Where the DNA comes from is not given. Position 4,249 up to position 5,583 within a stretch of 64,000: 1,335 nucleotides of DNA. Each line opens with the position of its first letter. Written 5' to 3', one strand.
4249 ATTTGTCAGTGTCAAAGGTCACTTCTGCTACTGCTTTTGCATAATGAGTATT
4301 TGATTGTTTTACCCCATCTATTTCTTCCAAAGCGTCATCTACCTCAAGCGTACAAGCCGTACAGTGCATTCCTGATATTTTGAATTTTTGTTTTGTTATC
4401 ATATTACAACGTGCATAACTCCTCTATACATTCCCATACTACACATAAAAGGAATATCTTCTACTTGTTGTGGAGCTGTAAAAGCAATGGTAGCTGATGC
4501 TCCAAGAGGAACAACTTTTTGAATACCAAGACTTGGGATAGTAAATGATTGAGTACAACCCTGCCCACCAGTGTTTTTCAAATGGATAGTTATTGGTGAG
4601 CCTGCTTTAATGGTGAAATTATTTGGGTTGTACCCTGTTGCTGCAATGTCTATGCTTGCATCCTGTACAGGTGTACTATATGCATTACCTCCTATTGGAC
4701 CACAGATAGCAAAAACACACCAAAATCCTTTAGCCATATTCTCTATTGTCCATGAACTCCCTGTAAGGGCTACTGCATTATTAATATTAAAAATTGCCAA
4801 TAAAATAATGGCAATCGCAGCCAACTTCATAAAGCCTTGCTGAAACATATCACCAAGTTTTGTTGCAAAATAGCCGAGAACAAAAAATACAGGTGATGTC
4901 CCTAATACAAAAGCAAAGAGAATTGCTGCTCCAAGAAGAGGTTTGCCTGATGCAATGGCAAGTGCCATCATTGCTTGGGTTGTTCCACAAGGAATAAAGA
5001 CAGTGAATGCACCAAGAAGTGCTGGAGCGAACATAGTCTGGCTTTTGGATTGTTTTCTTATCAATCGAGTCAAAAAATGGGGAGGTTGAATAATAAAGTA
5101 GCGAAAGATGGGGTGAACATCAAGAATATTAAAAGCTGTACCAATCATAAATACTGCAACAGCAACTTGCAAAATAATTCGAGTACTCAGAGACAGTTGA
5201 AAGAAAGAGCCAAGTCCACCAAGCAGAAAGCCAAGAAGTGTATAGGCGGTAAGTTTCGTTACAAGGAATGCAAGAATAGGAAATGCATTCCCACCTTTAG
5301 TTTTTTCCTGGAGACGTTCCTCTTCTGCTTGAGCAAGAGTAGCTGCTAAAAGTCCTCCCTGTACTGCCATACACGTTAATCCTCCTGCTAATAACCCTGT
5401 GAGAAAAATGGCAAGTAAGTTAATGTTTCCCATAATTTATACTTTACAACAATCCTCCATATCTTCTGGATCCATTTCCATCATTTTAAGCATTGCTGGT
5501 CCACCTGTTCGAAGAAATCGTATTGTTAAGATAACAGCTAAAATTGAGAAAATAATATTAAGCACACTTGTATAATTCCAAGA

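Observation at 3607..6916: CsoR-controlled five-gene putative copper operon with no CopA ATPase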

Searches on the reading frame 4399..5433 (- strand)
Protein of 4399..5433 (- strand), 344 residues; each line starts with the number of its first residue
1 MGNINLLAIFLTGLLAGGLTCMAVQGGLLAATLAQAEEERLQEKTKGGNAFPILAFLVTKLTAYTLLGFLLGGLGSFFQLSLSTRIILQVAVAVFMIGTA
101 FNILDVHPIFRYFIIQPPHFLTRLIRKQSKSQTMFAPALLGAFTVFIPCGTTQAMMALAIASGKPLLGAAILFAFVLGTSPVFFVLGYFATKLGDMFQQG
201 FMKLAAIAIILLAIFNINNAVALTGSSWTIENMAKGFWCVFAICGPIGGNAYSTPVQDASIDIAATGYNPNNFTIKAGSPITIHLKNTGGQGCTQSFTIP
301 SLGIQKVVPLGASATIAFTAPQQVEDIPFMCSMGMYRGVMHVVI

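Call 3: search_protein_families(library=pfam, proteins=[window:4399-5433:-], max_evalue=0.01)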
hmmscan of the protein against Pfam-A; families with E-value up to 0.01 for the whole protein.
window:4399-5433:- (344 aa): 3 families
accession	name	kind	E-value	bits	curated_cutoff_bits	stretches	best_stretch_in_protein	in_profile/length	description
PF13386.12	DsbD_2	-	2.9e-31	109.3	24.9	1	9-214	2-198/199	Cytochrome C biogenesis protein transmembrane region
PF13473.12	Cupredoxin_1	-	4.6e-12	46.3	27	1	256-340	20-102/104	Cupredoxin-like domain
PF02683.22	DsbD_TM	-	9.3e-05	22.2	27.1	1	6-193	5-188/219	Cytochrome C biogenesis protein transmembrane domain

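Call 4: search_protein_families(library=ncbifam, proteins=[window:4399-5433:-], max_evalue=0.01)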
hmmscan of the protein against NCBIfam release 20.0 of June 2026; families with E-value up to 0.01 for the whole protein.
window:4399-5433:- (344 aa): 1 family
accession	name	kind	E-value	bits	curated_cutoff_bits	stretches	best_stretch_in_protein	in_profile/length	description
TIGR03096.1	nitroso_cyanin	equivalog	0.0046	16.7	142.85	0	269-322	59-110/135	nitrosocyanin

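Call 8: find_encoding_contigs(protein=window:4399-5433:-, flank=10000, max_places=6)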
Protein window:4399-5433:- (344 aa): 1 contig read that carries it; 1 place shown.
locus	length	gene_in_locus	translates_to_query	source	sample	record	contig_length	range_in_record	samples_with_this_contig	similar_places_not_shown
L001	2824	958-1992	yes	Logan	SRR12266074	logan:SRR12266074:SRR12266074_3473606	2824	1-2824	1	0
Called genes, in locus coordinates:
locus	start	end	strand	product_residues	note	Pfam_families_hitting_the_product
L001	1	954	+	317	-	?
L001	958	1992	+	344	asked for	PF13386:DsbD_2, PF13473:Cupredoxin_1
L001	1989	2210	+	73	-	PF00403:HMA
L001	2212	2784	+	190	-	-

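Call 9: find_homologous_proteins(query=window:4399-5433:-)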
Query window:4399-5433:- (344 aa): 6016 proteins with E <= 0.001 among 8000 candidates; the best 120 are listed.
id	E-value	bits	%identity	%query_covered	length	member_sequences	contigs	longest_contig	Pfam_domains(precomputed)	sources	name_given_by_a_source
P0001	3.6e-168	577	78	99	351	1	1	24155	PF13473.13,PF02683.23,PF13386.13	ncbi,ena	-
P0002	6.3e-163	560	74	99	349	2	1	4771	PF13473.13,PF02683.23,PF13386.13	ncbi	-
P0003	1.1e-162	559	75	99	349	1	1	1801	PF13473.13,PF02683.23,PF13386.13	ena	-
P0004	1.3e-162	559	75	100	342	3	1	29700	PF13473.13,PF02683.23,PF13386.13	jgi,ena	-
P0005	1.6e-162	558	74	100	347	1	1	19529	PF13473.13,PF02683.23,PF13386.13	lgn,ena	-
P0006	1.7e-162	558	74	99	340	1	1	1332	PF13473.13,PF02683.23,PF13386.13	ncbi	-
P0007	2.4e-162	558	73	100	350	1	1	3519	PF13473.13,PF02683.23,PF13386.13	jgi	jgi:sulfite exporter TauE/SafE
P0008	3.7e-160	551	74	100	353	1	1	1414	PF13473.13,PF02683.23,PF13386.13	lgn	-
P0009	4.2e-160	550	73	100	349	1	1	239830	PF13473.13,PF02683.23,PF13386.13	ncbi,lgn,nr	ncbi:MAG TPA: sulfite exporter TauE/SafE family protein [Patescibacteria group bacterium]|nr:sulfite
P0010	3.5e-159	547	72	100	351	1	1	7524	PF13473.13,PF02683.23,PF13386.13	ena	-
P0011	4.0e-159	547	72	100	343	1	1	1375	PF13473.13,PF02683.23,PF13386.13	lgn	-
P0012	2.1e-158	545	74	100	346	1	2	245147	PF13473.13,PF02683.23,PF13386.13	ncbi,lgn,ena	-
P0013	6.8e-158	543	72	100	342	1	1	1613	PF13473.13,PF02683.23,PF13386.13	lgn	-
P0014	1.1e-157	542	71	100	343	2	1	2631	PF13473.13,PF02683.23,PF13386.13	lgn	-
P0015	2.7e-157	541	71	99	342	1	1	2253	PF13473.13,PF02683.23,PF13386.13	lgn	-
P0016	3.5e-157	541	71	99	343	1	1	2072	PF13473.13,PF02683.23,PF13386.13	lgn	-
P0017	3.8e-157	541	72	99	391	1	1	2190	PF13473.13,PF02683.23,PF13386.13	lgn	-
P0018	5.7e-157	540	71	99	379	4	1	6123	PF13473.13,PF02683.23,PF13386.13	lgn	-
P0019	6.0e-157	540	74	99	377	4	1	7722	PF13473.13,PF13386.13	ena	-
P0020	2.2e-156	538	70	100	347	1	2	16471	PF13473.13,PF02683.23,PF13386.13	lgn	-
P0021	2.2e-156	538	71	100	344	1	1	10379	PF13473.13,PF13386.13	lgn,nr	nr:sulfite exporter TauE/SafE family protein [Candidatus Levybacteria bacterium]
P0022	3.2e-156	538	72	100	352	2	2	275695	PF13473.13,PF02683.23,PF13386.13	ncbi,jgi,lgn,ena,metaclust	metaclust:\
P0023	2.1e-155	535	70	100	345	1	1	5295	PF13473.13,PF02683.23,PF13386.13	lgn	-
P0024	2.2e-155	535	72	100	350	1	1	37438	PF13473.13,PF02683.23,PF13386.13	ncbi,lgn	-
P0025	2.9e-155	534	70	100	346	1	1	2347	PF13473.13,PF02683.23,PF13386.13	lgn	-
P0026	5.1e-155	534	73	99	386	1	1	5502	PF13473.13,PF13386.13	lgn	-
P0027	5.4e-155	534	74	99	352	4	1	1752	PF13473.13,PF13386.13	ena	-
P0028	6.1e-155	533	70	100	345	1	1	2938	PF13473.13,PF02683.23,PF13386.13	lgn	-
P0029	7.0e-155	533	71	100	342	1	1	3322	PF13473.13,PF02683.23,PF13386.13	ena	-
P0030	7.6e-155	533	69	100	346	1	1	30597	PF13473.13,PF02683.23,PF13386.13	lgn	-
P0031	1.4e-154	532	73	100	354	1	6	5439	PF13473.13,PF02683.23,PF13386.13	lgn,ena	-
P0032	1.5e-154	532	72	99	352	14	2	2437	PF13473.13,PF02683.23,PF13386.13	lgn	-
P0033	1.5e-154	532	72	100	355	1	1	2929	PF13473.13,PF02683.23,PF13386.13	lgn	-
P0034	1.6e-154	532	72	99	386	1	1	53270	PF13473.13,PF02683.23,PF13386.13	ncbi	-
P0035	1.8e-154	532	70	99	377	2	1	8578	PF13473.13,PF02683.23,PF13386.13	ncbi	-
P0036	2.3e-154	532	69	100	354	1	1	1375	PF13473.13,PF02683.23,PF13386.13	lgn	-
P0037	2.4e-154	531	72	99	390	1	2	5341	PF13473.13,PF13386.13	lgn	-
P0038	3.0e-154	531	70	100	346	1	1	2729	PF13473.13,PF02683.23,PF13386.13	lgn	-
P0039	3.6e-154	531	70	99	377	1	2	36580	PF13473.13,PF02683.23,PF13386.13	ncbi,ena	-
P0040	3.8e-154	531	69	98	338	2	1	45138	PF13473.13,PF02683.23,PF13386.13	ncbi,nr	ncbi:MAG TPA: sulfite exporter TauE/SafE family protein [Patescibacteria group bacterium]|nr:sulfite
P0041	5.0e-154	530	70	100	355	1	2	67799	PF13473.13,PF02683.23,PF13386.13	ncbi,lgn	ncbi:MAG: sulfite exporter TauE/SafE family protein [Candidatus Levyibacteriota bacterium]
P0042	6.1e-154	530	71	100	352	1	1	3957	PF13473.13,PF02683.23,PF13386.13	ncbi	-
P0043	7.2e-154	530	70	100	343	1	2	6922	PF13473.13,PF02683.23,PF13386.13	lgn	-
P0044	1.2e-153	529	71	99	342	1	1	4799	PF13473.13,PF13386.13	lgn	-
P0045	1.8e-153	529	70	100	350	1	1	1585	PF13473.13,PF02683.23,PF13386.13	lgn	-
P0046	1.8e-153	529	71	99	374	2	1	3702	PF13473.13,PF02683.23,PF13386.13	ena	-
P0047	1.9e-153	528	70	100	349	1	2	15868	PF13473.13,PF02683.23,PF13386.13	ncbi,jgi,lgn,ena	-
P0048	1.9e-153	528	71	100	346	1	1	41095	PF13473.13,PF02683.23,PF13386.13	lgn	-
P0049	3.0e-153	528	69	100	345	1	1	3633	PF13473.13,PF13386.13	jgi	jgi:uncharacterized protein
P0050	4.2e-153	527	71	99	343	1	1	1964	PF13473.13,PF02683.23,PF13386.13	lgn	-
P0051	5.0e-153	527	70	100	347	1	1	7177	PF13473.13,PF02683.23,PF13386.13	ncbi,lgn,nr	ncbi:MAG TPA: sulfite exporter TauE/SafE family protein [Patescibacteria group bacterium]|nr:sulfite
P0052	5.8e-153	527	71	99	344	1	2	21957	PF13473.13,PF02683.23,PF13386.13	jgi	-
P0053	6.2e-153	527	71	99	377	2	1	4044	PF13473.13,PF02683.23,PF13386.13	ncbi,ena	-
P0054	7.3e-153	527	71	100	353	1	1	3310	PF13473.13,PF02683.23,PF13386.13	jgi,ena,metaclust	metaclust:\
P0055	8.6e-153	526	71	100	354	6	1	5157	PF13473.13,PF02683.23,PF13386.13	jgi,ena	-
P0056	8.7e-153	526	71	98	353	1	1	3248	PF13473.13,PF02683.23,PF13386.13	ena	-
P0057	8.7e-153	526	71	100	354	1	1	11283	PF13473.13,PF02683.23,PF13386.13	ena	-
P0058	1.5e-152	526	70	100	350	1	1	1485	PF13473.13,PF02683.23,PF13386.13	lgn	-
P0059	1.5e-152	526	69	99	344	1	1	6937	PF13473.13,PF13386.13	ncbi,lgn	ncbi:hypothetical protein BH11PAT1_BH11PAT1_5150 [soil metagenome]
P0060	2.0e-152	525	71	99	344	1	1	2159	PF13473.13,PF13386.13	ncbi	-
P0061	2.4e-152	525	69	100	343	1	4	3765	PF13473.13,PF02683.23,PF13386.13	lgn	-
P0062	2.5e-152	525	71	100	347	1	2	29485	PF13473.13,PF02683.23,PF13386.13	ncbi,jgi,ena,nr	ncbi:MAG TPA: sulfite exporter TauE/SafE family protein [Methylomirabilota bacterium]|nr:sulfite exp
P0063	3.1e-152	525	72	99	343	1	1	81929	PF13473.13,PF02683.23,PF13386.13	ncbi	-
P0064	3.1e-152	525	71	99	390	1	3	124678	PF13473.13,PF02683.23,PF13386.13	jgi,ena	jgi:sulfite exporter TauE/SafE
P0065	4.5e-152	524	70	100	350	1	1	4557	PF13473.13,PF02683.23,PF13386.13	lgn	-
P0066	5.3e-152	524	71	99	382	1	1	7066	PF13473.13,PF13386.13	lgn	-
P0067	7.2e-152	523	69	100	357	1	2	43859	PF13473.13,PF02683.23,PF13386.13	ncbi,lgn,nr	ncbi:MAG: sulfite exporter TauE/SafE family protein [Candidatus Levybacteria bacterium]|nr:sulfite e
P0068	9.2e-152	523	70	99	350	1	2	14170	PF13473.13,PF02683.23,PF13386.13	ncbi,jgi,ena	-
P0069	1.6e-151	522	69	100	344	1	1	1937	PF13473.13,PF02683.23,PF13386.13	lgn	-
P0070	2.9e-151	521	68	100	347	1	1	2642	PF13473.13,PF02683.23,PF13386.13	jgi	-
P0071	2.9e-151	521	70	100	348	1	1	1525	PF13473.13,PF02683.23,PF13386.13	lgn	-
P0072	5.4e-151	520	71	99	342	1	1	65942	PF13473.13,PF02683.23,PF13386.13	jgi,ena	-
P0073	8.1e-151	520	73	93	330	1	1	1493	PF13473.13,PF02683.23,PF13386.13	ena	-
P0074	8.4e-151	520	71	99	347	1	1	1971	PF13473.13,PF02683.23,PF13386.13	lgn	-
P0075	8.6e-151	520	69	100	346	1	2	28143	PF13473.13,PF02683.23,PF13386.13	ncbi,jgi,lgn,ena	-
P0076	1.1e-150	519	70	99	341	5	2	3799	PF13473.13,PF02683.23,PF13386.13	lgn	-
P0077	1.2e-150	519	70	100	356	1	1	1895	PF13473.13,PF02683.23,PF13386.13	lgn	-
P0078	1.2e-150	519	69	100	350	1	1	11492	PF13473.13,PF02683.23,PF13386.13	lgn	-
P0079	1.2e-150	519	70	99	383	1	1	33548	PF13473.13,PF13386.13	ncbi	-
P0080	1.8e-150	519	70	100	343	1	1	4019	PF13473.13,PF13386.13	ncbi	-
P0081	2.9e-150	518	70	99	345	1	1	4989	PF13473.13,PF02683.23,PF13386.13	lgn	-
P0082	3.3e-150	518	71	100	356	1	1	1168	PF13473.13,PF02683.23,PF13386.13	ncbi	-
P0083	3.4e-150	518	69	99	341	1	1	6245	PF13473.13,PF02683.23,PF13386.13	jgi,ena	-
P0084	3.6e-150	518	69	99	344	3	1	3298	PF13473.13,PF02683.23,PF13386.13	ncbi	-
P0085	4.1e-150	518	68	100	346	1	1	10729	PF13473.13,PF02683.23,PF13386.13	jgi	jgi:sulfite exporter TauE/SafE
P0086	4.4e-150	517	68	99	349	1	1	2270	PF13473.13,PF02683.23,PF13386.13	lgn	-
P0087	5.9e-150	517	68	100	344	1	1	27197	PF13473.13,PF02683.23,PF13386.13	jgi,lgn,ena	-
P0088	6.2e-150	517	70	98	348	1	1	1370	PF13473.13,PF02683.23,PF13386.13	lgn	-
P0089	6.3e-150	517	71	99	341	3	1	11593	PF13473.13,PF02683.23,PF13386.13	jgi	jgi:sulfite exporter TauE/SafE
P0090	6.5e-150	517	69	100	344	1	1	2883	PF13473.13,PF02683.23,PF13386.13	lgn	-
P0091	6.7e-150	517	71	100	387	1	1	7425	PF13473.13,PF13386.13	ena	-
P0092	8.5e-150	516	68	99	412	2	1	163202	PF13473.13,PF02683.23,PF13386.13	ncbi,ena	-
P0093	9.0e-150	516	71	99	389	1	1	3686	PF13473.13,PF13386.13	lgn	-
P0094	9.2e-150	516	68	100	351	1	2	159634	PF13473.13,PF02683.23,PF13386.13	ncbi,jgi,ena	-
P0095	1.1e-149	516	69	99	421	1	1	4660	PF13473.13,PF02683.23,PF13386.13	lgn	-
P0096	1.1e-149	516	70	99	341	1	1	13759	PF13473.13,PF13386.13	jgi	jgi:sulfite exporter TauE/SafE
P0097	1.1e-149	516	70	98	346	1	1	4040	PF13473.13,PF13386.13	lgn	-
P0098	1.3e-149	516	69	99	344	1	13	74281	PF13473.13,PF02683.23,PF13386.13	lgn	-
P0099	1.4e-149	516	69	100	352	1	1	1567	PF13473.13,PF02683.23,PF13386.13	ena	-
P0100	1.5e-149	516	69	99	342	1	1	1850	PF13473.13,PF02683.23,PF13386.13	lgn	-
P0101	1.8e-149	515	69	100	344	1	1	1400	PF13473.13,PF02683.23,PF13386.13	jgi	jgi:sulfite exporter TauE/SafE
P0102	2.5e-149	515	70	99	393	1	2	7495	PF13473.13,PF02683.23,PF13386.13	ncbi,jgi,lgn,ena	-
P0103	3.3e-149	515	69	100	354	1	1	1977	PF13473.13,PF02683.23,PF13386.13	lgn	-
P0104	4.0e-149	514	70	100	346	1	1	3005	PF13473.13,PF02683.23,PF13386.13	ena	-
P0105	4.2e-149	514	69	99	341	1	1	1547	PF13473.13,PF02683.23,PF13386.13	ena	-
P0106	6.2e-149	514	71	99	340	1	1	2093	PF13473.13,PF02683.23,PF13386.13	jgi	jgi:sulfite exporter TauE/SafE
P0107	7.2e-149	513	69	100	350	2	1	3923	PF13473.13,PF02683.23,PF13386.13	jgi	jgi:sulfite exporter TauE/SafE/plastocyanin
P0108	7.5e-149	513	69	99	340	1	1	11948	PF13473.13,PF02683.23,PF13386.13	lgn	-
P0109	7.8e-149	513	68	99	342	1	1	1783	PF13473.13,PF02683.23,PF13386.13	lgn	-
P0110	1.0e-148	513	71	100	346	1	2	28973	PF13473.13,PF02683.23,PF13386.13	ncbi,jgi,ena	-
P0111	1.1e-148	513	67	99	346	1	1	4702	PF13473.13,PF02683.23,PF13386.13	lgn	-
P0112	1.2e-148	513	69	99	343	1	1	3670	PF13473.13,PF02683.23,PF13386.13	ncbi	-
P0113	1.2e-148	513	68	100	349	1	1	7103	PF13473.13,PF13386.13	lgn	-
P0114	1.8e-148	512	68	100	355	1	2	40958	PF13473.13,PF02683.23,PF13386.13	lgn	-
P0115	1.9e-148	512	69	99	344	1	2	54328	PF13473.13,PF02683.23,PF13386.13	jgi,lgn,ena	jgi:sulfite exporter TauE/SafE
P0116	3.9e-148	511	67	100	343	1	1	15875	PF13473.13,PF02683.23,PF13386.13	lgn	-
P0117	4.0e-148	511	67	99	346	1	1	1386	PF13473.13,PF02683.23,PF13386.13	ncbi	-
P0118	4.5e-148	511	69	99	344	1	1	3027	PF13473.13,PF02683.23,PF13386.13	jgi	jgi:sulfite exporter TauE/SafE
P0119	5.1e-148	511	69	99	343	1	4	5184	PF13473.13,PF13386.13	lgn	-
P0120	6.7e-148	510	69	100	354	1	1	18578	PF13473.13,PF02683.23,PF13386.13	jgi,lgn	jgi:sulfite exporter TauE/SafE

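Call 11: find_related_loci(query=window:4399-5433:-, collection=genome_contigs, flank=8000)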
Query window:4399-5433:- (344 aa) in genome_contigs; peptide patterns used: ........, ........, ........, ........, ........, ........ (x = any residue, [..] = any of these).
270 stretches matched a pattern; 238 encode a relative of the query (tblastn E <= 1e-3); the best 80 are kept; 80 distinct loci.
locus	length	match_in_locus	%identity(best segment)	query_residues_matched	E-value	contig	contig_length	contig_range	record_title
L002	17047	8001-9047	73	1-343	2e-169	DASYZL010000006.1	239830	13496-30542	MAG TPA_asm: Patescibacteria group bacterium isolate SMAG_U6361 k141_860068, whole genome shotgun sequence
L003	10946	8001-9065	70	1-343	1e-165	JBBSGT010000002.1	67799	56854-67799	MAG: Candidatus Levyibacteriota bacterium isolate LS2_sbin.47 LS2_sbin.47_K_1106253_L_67799_cov_18.1560, whole genome sh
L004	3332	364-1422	72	3-343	4e-173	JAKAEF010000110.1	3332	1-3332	MAG: bacterium isolate WY1.bin131 NODE_56658_length_3332_cov_1.207176, whole genome shotgun sequence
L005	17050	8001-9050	72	1-343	1e-163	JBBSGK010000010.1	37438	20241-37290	MAG: Candidatus Levyibacteriota bacterium isolate LS2_sbin.37 LS2_sbin.37_K_713867_L_37438_cov_10.0000, whole genome sho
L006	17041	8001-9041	71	1-343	6e-162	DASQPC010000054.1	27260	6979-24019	MAG TPA_asm: Candidatus Methylomirabilota bacterium isolate SMAG_U10819 k141_2763005, whole genome shotgun sequence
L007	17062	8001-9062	72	3-344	4e-158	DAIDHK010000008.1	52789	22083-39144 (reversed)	MAG TPA_asm: Candidatus Levyibacteriota bacterium isolate clean343 NODE_8_length_52789_cov_12.075239, whole genome shotg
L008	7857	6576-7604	70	2-343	8e-158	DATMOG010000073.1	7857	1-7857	MAG TPA_asm: Candidatus Sulfotelmatobacter sp. isolate SMAG_U12870 k141_2476353, whole genome shotgun sequence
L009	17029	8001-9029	72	2-343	1e-157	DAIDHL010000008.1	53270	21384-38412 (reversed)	MAG TPA_asm: Candidatus Levyibacteriota bacterium isolate clean344 NODE_8_length_53270_cov_5.478127, whole genome shotgu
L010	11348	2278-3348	69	1-343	1e-154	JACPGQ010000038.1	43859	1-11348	MAG: Candidatus Levyibacteriota bacterium isolate NC_groundwater_392_Ag_B-0.1um_43_10 GD18-4_B1_scaffold_618011, whole g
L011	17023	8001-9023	67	5-343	5e-153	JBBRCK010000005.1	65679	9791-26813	MAG: Candidatus Levyibacteriota bacterium isolate Co_metawrap_2398 Cmw_2398_k141_12885751_length_65679_cov_18.9989, whol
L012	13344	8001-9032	67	1-343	2e-152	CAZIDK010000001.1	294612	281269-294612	MAG TPA_asm: uncultured Gammaproteobacteria bacterium isolate SRP302447_co4_23 genome assembly, contig: NODE_116_length_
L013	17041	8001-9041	66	1-343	3e-150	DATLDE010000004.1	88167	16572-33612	MAG TPA_asm: Candidatus Limnocylindrales bacterium isolate SMAG_U14342 k141_4645117, whole genome shotgun sequence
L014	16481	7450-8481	66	3-343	3e-150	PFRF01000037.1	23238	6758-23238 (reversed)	MAG: Candidatus Levybacteria bacterium CG_4_9_14_0_2_um_filter_35_21 CG_4_9_14_0.2_um_filter_scaffold_2015_c, whole geno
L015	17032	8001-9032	71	1-343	4e-149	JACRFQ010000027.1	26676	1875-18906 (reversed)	MAG: Candidatus Levyibacteriota bacterium isolate NC_groundwater_1729_Pr3_B-0.1um_34_132 SR-2_scaffold_141_1446230, whol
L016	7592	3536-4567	66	1-343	4e-149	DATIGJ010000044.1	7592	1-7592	MAG TPA_asm: Patescibacteria group bacterium isolate SMAG_U16418 k141_9536, whole genome shotgun sequence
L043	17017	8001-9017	65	3-343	1e-147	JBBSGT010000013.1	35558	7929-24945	MAG: Candidatus Levyibacteriota bacterium isolate LS2_sbin.47 LS2_sbin.47_K_1033308_L_35558_cov_20.3661, whole genome sh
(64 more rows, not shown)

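Call 14: search_solved_structures(query=window:4399-5433:-, max_evalue=10, show_alignments=3)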
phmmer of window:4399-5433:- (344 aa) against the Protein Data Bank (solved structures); distinct sequences matched with E-value up to 10: 7.
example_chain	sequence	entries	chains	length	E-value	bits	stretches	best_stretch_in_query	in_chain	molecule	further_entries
2mry_A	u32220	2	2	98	5.7e-05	25.6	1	257-341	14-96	Uncharacterized protein | CupA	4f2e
4hcf_A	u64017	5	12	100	0.0013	21.2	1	261-340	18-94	Cupredoxin 1 | Cytochrome B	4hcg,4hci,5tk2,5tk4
1iby_A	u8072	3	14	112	0.014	17.8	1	269-322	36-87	NITROSOCYANIN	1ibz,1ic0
4f2f_A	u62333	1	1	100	0.019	17.4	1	264-342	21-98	Cation-transporting ATPase, E1-E2 family protein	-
6kol_A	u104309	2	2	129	0.37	13.1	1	248-289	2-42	Blue (Type 1) copper domain protein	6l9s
9qf8_A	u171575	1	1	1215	0.97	11.7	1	218-289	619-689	Ruminococcus bromii Amy10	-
5vkv_A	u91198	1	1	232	2.4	10.5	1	135-217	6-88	Cytochrome c-type biogenesis protein CcdA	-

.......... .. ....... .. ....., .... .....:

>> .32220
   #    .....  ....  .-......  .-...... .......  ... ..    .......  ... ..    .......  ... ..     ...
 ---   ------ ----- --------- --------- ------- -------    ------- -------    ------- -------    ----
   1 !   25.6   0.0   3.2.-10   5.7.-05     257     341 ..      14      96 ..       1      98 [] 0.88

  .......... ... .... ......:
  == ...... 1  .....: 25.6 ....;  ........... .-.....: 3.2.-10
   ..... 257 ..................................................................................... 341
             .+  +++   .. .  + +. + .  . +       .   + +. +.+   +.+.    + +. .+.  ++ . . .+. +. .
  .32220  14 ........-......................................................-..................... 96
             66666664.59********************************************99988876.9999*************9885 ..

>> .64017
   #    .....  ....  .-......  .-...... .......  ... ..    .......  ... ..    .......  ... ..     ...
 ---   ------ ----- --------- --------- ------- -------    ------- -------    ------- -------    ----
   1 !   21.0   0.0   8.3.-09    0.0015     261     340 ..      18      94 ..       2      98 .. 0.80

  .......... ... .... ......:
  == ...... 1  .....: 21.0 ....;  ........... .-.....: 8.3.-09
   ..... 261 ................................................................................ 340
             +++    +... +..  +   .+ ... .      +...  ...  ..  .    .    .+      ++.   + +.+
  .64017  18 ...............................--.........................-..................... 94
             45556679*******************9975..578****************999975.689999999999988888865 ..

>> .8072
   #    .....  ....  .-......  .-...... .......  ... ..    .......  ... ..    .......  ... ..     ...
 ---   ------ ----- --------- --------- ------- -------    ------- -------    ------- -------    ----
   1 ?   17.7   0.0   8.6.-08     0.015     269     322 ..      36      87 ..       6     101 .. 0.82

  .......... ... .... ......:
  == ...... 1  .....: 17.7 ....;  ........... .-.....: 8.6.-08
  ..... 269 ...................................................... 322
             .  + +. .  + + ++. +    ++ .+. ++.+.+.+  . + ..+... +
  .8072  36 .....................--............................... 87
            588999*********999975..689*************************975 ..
